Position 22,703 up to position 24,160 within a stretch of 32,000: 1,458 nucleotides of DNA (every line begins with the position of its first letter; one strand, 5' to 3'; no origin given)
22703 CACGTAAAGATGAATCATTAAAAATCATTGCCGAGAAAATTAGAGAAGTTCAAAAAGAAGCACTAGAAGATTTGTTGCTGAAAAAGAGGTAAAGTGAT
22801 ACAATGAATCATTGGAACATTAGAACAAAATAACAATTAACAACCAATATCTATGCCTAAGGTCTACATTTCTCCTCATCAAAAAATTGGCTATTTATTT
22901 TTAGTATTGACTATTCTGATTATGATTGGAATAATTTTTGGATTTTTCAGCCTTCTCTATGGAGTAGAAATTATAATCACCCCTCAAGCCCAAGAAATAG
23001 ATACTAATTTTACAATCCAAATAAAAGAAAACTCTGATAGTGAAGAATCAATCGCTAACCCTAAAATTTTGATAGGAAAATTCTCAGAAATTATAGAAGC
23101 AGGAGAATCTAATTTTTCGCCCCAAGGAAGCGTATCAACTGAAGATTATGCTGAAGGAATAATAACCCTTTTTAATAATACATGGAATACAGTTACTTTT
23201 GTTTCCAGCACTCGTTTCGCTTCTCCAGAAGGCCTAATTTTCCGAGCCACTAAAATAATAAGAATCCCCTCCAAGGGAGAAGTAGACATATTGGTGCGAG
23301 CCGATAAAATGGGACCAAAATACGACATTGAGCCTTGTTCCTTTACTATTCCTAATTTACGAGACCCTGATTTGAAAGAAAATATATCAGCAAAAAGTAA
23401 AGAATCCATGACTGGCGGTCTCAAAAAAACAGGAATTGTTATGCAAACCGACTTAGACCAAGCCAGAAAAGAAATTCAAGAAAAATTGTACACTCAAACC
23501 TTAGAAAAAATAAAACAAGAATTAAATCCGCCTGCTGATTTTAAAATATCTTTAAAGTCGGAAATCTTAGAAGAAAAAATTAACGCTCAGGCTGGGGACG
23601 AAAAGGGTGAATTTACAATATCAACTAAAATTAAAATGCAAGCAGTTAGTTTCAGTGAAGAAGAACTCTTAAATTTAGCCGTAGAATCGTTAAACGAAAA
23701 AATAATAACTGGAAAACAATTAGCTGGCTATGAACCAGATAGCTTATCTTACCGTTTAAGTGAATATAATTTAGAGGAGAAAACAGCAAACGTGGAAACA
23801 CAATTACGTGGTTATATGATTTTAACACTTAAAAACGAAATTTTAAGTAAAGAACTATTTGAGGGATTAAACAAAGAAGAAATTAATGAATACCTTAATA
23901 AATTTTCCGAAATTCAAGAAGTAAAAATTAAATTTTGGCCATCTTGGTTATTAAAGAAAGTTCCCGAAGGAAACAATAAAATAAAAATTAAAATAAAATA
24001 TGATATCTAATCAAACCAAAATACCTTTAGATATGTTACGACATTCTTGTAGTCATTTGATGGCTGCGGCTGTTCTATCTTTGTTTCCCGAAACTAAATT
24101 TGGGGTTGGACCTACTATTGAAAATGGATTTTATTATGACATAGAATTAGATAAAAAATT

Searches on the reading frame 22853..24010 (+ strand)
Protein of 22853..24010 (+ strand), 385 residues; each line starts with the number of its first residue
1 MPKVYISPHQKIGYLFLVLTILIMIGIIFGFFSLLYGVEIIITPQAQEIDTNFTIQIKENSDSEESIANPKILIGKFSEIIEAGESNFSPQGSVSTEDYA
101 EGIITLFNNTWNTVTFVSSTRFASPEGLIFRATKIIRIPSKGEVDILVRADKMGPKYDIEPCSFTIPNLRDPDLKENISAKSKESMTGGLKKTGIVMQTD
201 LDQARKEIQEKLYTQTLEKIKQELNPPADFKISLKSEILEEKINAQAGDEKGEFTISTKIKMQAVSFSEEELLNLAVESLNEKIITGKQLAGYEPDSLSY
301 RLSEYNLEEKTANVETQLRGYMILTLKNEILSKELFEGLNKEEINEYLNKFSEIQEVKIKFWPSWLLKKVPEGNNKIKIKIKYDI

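Call 21: search_protein_families(library=pfam, proteins=[window:22853-24010:+])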
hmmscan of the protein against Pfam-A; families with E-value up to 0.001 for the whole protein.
window:22853-24010:+ (385 aa): 0 families

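Call 51: find_homologous_proteins(query=window:22853-24010:+, max_evalue=1e-30)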
Query window:22853-24010:+ (385 aa): 42 proteins with E <= 1e-30 among 8000 candidates.
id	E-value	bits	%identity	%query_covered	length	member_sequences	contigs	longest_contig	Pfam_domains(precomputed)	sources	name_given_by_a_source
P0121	1.8e-201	687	83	100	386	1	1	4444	-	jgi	-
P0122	5.8e-199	678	81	96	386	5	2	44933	-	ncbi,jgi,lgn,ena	-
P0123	4.7e-195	666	80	100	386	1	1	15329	-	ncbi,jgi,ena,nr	ncbi:hypothetical protein B6D52_03005 [Candidatus Parcubacteria bacterium 4484_255]|nr:MAG: hypothet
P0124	8.3e-193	658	79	100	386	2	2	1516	-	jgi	-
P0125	3.3e-192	656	79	100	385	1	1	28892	-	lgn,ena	-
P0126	3.9e-191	653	78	100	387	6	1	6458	-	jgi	-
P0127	5.4e-191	652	79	100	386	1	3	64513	-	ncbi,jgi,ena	-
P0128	1.3e-190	651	77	100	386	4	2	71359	-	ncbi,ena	-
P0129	1.8e-190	650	79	100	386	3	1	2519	-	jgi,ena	-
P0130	6.3e-190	649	78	100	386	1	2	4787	-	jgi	-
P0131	3.4e-186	636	77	97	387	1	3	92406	-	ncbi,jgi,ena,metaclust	metaclust:\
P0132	3.5e-181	620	75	100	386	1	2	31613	-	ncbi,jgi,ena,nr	ncbi:hypothetical protein B6D52_02235 [Candidatus Parcubacteria bacterium 4484_255]|nr:MAG: hypothet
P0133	2.5e-145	502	61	99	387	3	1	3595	-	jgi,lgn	-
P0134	6.1e-145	501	60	99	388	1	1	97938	-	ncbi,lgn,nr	ncbi:hypothetical protein K9K85_01510 [Patescibacteria group bacterium]|nr:hypothetical protein [Pat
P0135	4.2e-142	491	59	99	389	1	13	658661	-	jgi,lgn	jgi:hypothetical protein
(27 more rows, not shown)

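Call 52: find_encoding_contigs(protein=P0122, flank=10000, max_places=1)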
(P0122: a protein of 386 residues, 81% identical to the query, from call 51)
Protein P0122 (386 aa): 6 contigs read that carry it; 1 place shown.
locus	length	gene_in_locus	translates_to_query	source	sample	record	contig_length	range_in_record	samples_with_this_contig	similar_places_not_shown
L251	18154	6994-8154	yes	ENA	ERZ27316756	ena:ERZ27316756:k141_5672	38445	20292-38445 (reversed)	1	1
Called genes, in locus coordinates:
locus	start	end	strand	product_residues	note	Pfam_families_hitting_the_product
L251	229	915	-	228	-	-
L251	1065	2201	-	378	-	PF01098:FTSW_RODA_SPOVE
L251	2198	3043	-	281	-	-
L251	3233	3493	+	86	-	-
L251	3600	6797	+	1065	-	PF02811:PHP, PF07733:DNA_pol3_alpha, PF17657:DNA_pol3_finger, PF14579:HHH_6, PF01336:tRNA_anti-codon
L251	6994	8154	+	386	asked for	-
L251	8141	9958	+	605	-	PF07973:tRNA_SAD, PF00587:tRNA-synt_2b, PF03129:HGTP_anticodon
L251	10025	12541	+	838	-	PF13473:Cupredoxin_1, PF18915:DUF5667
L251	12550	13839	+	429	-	PF00919:UPF0004, PF04055:Radical_SAM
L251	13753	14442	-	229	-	PF13367:PrsW-protease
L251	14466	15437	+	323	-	PF01715:IPPT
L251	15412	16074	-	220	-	PF01797:Y1_Tnp (weak)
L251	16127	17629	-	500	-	PF02934:GatB_N, PF02637:GatB_Yqey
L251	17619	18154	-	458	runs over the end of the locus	PF13727:CoA_binding_3 (weak), PF02397:Bac_transf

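Call 53: find_encoding_contigs(protein=P0128, flank=10000, max_places=1)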
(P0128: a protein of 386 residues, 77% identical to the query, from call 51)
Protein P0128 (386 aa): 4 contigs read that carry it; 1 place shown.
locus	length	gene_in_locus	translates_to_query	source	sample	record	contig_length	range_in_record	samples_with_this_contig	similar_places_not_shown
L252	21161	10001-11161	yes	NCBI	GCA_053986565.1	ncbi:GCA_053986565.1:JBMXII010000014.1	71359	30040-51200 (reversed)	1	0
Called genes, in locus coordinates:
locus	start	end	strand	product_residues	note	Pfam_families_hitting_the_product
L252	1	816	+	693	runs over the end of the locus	PF01751:Toprim, PF01131:Topoisom_bac, PF01396:Zn_ribbon_Top1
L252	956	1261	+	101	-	PF01197:Ribosomal_L31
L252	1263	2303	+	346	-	PF03462:PCRF, PF00472:RF-1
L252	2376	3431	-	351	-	PF11258:DUF3048, PF17479:DUF3048_C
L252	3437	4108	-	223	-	PF01386:Ribosomal_L25p, PF14693:Ribosomal_TL5_C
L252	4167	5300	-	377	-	PF01098:FTSW_RODA_SPOVE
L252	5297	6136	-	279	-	-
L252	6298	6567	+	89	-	-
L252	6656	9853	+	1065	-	PF02811:PHP, PF07733:DNA_pol3_alpha, PF17657:DNA_pol3_finger, PF14579:HHH_6, PF01336:tRNA_anti-codon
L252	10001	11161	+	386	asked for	-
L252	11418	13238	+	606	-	PF07973:tRNA_SAD, PF00587:tRNA-synt_2b, PF03129:HGTP_anticodon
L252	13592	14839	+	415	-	PF00919:UPF0004, PF04055:Radical_SAM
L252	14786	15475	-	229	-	PF13367:PrsW-protease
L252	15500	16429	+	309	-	PF01715:IPPT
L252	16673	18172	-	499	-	PF02934:GatB_N, PF02637:GatB_Yqey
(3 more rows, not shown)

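Call 54: find_encoding_contigs(protein=P0131, flank=10000, max_places=1)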
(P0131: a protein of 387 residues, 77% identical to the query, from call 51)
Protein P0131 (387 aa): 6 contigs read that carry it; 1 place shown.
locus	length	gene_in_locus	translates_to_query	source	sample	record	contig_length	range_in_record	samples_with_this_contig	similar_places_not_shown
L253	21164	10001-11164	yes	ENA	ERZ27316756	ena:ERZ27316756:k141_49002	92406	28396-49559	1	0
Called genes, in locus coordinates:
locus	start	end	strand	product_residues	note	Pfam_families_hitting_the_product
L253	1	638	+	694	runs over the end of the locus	PF01751:Toprim, PF01131:Topoisom_bac, PF01396:Zn_ribbon_Top1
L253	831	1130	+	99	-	PF01197:Ribosomal_L31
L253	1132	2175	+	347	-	PF03462:PCRF, PF00472:RF-1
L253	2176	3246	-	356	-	PF11258:DUF3048, PF17479:DUF3048_C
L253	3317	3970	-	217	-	PF01386:Ribosomal_L25p, PF14693:Ribosomal_TL5_C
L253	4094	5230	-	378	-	PF01098:FTSW_RODA_SPOVE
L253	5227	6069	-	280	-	-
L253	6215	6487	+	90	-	-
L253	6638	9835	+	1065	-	PF02811:PHP, PF07733:DNA_pol3_alpha, PF17657:DNA_pol3_finger, PF14579:HHH_6, PF01336:tRNA_anti-codon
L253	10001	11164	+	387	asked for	-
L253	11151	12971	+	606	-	PF07973:tRNA_SAD, PF00587:tRNA-synt_2b, PF03129:HGTP_anticodon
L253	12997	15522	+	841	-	PF13473:Cupredoxin_1, PF18915:DUF5667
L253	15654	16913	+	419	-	PF00919:UPF0004, PF04055:Radical_SAM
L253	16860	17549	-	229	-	PF13367:PrsW-protease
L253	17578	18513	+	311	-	PF01715:IPPT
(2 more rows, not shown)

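Call 55: find_encoding_contigs(protein=P0135, flank=10000, max_places=1)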
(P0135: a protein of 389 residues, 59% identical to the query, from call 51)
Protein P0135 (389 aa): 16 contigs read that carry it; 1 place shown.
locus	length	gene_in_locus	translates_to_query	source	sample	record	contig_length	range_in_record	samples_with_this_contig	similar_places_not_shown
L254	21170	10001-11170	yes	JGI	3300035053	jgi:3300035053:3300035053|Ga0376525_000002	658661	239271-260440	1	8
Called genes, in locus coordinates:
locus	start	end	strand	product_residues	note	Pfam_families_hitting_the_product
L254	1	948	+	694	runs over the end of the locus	PF01751:Toprim, PF01131:Topoisom_bac, PF01396:Zn_ribbon_Top1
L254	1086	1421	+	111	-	PF01197:Ribosomal_L31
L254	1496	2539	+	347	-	PF03462:PCRF, PF00472:RF-1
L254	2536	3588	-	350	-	PF11258:DUF3048, PF17479:DUF3048_C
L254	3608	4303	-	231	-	PF01386:Ribosomal_L25p, PF14693:Ribosomal_TL5_C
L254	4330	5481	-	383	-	PF01098:FTSW_RODA_SPOVE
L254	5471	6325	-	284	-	-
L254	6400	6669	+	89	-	-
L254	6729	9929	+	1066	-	PF02811:PHP, PF07733:DNA_pol3_alpha, PF17657:DNA_pol3_finger, PF14579:HHH_6, PF01336:tRNA_anti-codon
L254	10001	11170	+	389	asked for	-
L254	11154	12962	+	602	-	PF07973:tRNA_SAD, PF00587:tRNA-synt_2b, PF03129:HGTP_anticodon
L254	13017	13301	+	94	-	PF05015:HigB-like_toxin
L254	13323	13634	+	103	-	PF01381:HTH_3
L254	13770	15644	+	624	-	PF18915:DUF5667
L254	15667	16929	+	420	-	PF00919:UPF0004, PF04055:Radical_SAM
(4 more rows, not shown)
